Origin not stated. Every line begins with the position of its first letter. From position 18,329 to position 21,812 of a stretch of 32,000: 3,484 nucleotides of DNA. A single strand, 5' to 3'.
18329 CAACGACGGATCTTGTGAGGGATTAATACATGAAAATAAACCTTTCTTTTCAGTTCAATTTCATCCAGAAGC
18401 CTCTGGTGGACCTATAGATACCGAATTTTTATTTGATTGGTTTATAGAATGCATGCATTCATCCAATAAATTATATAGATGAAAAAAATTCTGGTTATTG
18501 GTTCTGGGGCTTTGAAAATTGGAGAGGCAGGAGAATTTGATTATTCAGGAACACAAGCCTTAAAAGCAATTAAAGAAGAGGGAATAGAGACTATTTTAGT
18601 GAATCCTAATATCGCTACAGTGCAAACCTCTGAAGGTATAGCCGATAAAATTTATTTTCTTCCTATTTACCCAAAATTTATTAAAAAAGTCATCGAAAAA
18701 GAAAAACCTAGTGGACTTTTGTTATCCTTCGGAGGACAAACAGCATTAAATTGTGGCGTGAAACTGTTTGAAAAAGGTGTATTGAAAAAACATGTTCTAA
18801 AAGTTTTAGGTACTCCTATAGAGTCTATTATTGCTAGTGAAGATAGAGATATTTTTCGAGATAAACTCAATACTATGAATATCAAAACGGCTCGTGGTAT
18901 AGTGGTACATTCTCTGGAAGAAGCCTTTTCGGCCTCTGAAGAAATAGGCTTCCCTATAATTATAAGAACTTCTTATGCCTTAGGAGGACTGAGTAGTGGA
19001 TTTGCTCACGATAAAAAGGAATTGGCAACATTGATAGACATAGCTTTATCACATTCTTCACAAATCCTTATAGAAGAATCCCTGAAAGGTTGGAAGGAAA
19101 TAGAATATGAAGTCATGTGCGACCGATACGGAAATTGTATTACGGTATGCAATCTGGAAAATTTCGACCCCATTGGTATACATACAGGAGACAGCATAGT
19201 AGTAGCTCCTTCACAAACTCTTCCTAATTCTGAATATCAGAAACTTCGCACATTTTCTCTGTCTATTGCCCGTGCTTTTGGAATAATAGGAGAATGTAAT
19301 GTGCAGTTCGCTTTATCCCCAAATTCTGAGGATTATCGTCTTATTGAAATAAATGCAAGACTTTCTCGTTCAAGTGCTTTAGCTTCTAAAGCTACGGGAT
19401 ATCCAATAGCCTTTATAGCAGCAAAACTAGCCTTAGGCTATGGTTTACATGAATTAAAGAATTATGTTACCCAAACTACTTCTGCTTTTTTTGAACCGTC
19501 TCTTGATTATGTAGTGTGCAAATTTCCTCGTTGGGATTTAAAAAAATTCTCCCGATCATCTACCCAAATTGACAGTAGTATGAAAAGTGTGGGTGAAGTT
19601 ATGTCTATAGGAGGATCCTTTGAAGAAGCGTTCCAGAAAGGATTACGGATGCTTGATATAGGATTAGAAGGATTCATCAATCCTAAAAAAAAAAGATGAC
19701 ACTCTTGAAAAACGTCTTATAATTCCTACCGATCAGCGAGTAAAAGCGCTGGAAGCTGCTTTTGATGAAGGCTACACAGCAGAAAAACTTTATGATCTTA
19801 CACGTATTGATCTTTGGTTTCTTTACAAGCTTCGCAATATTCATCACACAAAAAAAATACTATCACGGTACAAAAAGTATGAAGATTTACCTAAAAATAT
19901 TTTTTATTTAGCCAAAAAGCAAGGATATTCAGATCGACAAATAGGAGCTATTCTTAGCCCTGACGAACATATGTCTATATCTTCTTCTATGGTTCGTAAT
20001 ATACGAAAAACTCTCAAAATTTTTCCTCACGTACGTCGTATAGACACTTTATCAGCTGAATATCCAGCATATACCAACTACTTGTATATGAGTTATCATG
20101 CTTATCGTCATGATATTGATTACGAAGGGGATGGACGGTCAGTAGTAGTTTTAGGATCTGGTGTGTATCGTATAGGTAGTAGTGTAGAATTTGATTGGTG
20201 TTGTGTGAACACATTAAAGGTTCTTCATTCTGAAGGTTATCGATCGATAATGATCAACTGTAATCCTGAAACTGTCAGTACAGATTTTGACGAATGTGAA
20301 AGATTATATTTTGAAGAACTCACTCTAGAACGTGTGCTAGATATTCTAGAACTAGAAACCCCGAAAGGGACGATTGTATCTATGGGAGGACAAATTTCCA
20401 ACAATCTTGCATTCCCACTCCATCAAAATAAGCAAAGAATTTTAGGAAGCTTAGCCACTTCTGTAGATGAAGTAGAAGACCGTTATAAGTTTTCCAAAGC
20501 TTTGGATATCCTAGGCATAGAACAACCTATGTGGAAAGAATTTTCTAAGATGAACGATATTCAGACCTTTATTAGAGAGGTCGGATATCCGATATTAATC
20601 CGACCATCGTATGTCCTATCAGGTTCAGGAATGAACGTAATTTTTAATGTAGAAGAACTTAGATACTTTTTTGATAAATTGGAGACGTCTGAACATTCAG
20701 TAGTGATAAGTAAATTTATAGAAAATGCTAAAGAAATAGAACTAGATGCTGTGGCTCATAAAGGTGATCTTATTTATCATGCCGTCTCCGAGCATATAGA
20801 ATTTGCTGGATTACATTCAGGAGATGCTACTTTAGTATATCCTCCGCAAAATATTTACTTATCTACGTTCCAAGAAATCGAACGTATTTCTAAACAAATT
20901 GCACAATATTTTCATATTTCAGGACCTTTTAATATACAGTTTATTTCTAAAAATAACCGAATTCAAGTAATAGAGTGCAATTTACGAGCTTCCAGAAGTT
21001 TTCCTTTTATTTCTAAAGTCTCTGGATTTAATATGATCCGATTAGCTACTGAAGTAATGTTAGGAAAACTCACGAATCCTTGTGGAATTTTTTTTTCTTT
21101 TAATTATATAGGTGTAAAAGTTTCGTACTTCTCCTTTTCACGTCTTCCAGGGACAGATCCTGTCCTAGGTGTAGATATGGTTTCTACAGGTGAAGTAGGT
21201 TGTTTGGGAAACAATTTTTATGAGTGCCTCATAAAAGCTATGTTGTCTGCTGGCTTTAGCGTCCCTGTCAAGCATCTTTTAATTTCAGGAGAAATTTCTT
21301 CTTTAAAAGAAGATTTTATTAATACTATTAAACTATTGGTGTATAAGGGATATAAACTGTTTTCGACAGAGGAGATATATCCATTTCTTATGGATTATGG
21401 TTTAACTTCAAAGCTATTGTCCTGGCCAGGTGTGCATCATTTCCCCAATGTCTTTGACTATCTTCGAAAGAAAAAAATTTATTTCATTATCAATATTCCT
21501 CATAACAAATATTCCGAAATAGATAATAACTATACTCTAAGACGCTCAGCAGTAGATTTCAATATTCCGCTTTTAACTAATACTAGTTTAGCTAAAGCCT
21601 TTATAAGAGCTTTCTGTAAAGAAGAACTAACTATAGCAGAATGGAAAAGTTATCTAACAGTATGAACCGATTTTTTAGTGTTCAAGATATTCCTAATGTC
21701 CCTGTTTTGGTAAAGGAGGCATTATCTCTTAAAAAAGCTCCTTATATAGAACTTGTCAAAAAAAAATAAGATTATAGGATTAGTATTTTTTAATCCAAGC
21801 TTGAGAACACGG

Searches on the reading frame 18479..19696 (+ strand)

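Call 30: search_protein_families(library=ncbifam, proteins=[window:18479-19696:+], max_evalue=0.00001)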
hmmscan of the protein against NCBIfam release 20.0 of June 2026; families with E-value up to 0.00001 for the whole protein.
window:18479-19696:+ (406 aa): 19 families
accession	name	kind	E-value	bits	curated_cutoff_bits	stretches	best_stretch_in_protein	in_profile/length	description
TIGR01369.1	CPSaseII_lrg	equivalog_domain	1.9e-207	691.3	1027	1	2-403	7-410/1052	carbamoyl-phosphate synthase (glutamine-hydrolyzing) large subunit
NF003671.0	PRK05294.1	equivalog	7.3e-180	600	599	1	1-401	7-410/1058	carbamoyl-phosphate synthase large subunit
NF009402.0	PRK12767.1-1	equivalog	4.5e-14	52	218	1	23-302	15-283/329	carbamoyl phosphate synthase-like protein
NF006406.0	PRK08654.1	equivalog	6.7e-13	48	739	1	104-326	97-323/499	acetyl-CoA carboxylase biotin carboxylase subunit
TIGR01235.1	pyruv_carbox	equivalog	8.4e-13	46.7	1114.45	1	142-327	137-325/1143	pyruvate carboxylase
TIGR00514.1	accC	equivalog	3.7e-12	45.8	626.5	1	103-319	96-317/449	acetyl-CoA carboxylase biotin carboxylase subunit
NF006286.0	PRK08462.1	equivalog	4.4e-12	45.6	740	1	101-327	96-327/445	acetyl-CoA carboxylase biotin carboxylase subunit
NF009554.0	PRK12999.1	equivalog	1.1e-11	43.3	965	1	133-325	130-327/1147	pyruvate carboxylase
NF005525.0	PRK07178.1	equivalog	1.5e-11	43.7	768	1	127-324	119-320/471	acetyl-CoA carboxylase biotin carboxylase subunit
NF006367.0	PRK08591.1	subfamily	1.7e-11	43.5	597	1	103-323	96-321/451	acetyl-CoA carboxylase biotin carboxylase subunit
NF053643.1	Ddl_archaea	equivalog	5e-11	42.2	500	1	31-308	18-285/367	putative pseudomurein biosynthesis ATP-grasp protein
NF004085.0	PRK05586.1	equivalog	8.4e-11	41.4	723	1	122-324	115-322/448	acetyl-CoA carboxylase biotin carboxylase subunit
NF002378.0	PRK01372.1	subfamily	1.6e-09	37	243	1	120-293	98-269/305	D-alanine--D-alanine ligase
NF004680.0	PRK06019.1-6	equivalog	4.8e-09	35.4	327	1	115-276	109-268/405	5-(carboxyamino)imidazole ribonucleotide synthase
NF006287.0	PRK08463.1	equivalog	1e-08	34.5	775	1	140-319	135-317/479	acetyl-CoA carboxylase subunit A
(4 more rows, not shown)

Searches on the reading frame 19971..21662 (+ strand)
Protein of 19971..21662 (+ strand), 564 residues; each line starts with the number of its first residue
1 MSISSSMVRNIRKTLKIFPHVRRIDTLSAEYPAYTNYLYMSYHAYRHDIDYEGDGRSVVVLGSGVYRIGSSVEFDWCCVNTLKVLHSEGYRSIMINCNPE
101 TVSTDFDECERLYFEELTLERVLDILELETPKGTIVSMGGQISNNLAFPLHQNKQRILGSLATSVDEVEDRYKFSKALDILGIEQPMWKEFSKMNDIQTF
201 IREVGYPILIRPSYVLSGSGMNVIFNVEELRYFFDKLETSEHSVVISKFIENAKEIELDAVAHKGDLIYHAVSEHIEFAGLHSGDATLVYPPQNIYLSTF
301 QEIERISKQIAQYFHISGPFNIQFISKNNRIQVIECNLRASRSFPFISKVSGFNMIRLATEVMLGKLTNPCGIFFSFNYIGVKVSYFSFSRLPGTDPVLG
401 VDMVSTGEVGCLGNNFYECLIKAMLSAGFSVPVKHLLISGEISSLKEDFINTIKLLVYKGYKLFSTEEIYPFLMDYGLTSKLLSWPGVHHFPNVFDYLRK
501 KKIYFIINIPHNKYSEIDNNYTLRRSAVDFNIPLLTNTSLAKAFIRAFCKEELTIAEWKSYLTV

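Call 30: search_protein_families(library=ncbifam, proteins=[window:19971-21662:+], max_evalue=0.00001)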
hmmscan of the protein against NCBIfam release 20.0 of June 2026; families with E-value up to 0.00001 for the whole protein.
window:19971-21662:+ (564 aa): 16 families
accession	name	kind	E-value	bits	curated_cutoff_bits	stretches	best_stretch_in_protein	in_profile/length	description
TIGR01369.1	CPSaseII_lrg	equivalog_domain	8.9e-184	612.9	1027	1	3-547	503-1051/1052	carbamoyl-phosphate synthase (glutamine-hydrolyzing) large subunit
NF003671.0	PRK05294.1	equivalog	4.2e-154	514.7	599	1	4-552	503-1050/1058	carbamoyl-phosphate synthase large subunit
NF009402.0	PRK12767.1-1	equivalog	1.4e-10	40.6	218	1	163-355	108-290/329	carbamoyl phosphate synthase-like protein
NF004679.0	PRK06019.1-5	equivalog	3.9e-09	35.8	326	1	162-336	91-264/376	5-(carboxyamino)imidazole ribonucleotide synthase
TIGR01205.1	D_ala_D_alaTIGR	subfamily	5.5e-08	32.2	245.65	1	170-337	106-284/318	D-alanine--D-alanine ligase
NF053643.1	Ddl_archaea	equivalog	8e-08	31.6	500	1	158-342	94-274/367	putative pseudomurein biosynthesis ATP-grasp protein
NF006406.0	PRK08654.1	equivalog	2.4e-07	29.6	739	1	117-365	61-317/499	acetyl-CoA carboxylase biotin carboxylase subunit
NF006766.0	PRK09288.1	equivalog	2.7e-07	29.7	339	1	179-335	123-280/396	formate-dependent phosphoribosylglycinamide formyltransferase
NF002527.0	PRK01966.1-3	equivalog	3.2e-07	29.9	310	1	175-337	126-295/332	D-alanine--D-alanine ligase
TIGR03909.1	pyrrolys_PylC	equivalog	1.5e-06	27.2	248.3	1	204-359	123-273/374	3-methylornithine--L-lysine ligase PylC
TIGR01235.1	pyruv_carbox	equivalog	3.2e-06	24.9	1114.45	1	192-363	139-316/1143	pyruvate carboxylase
TIGR01142.1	purT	equivalog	3.3e-06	26.2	502.15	1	177-339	108-271/380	phosphoribosylglycinamide formyltransferase 2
NF006286.0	PRK08462.1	equivalog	4.8e-06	25.7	740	1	193-365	142-320/445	acetyl-CoA carboxylase biotin carboxylase subunit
NF004675.0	PRK06019.1-1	equivalog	6.1e-06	25.2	375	1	168-337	105-271/375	5-(carboxyamino)imidazole ribonucleotide synthase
NF006367.0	PRK08591.1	subfamily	6.5e-06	25.1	597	1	192-365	139-318/451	acetyl-CoA carboxylase biotin carboxylase subunit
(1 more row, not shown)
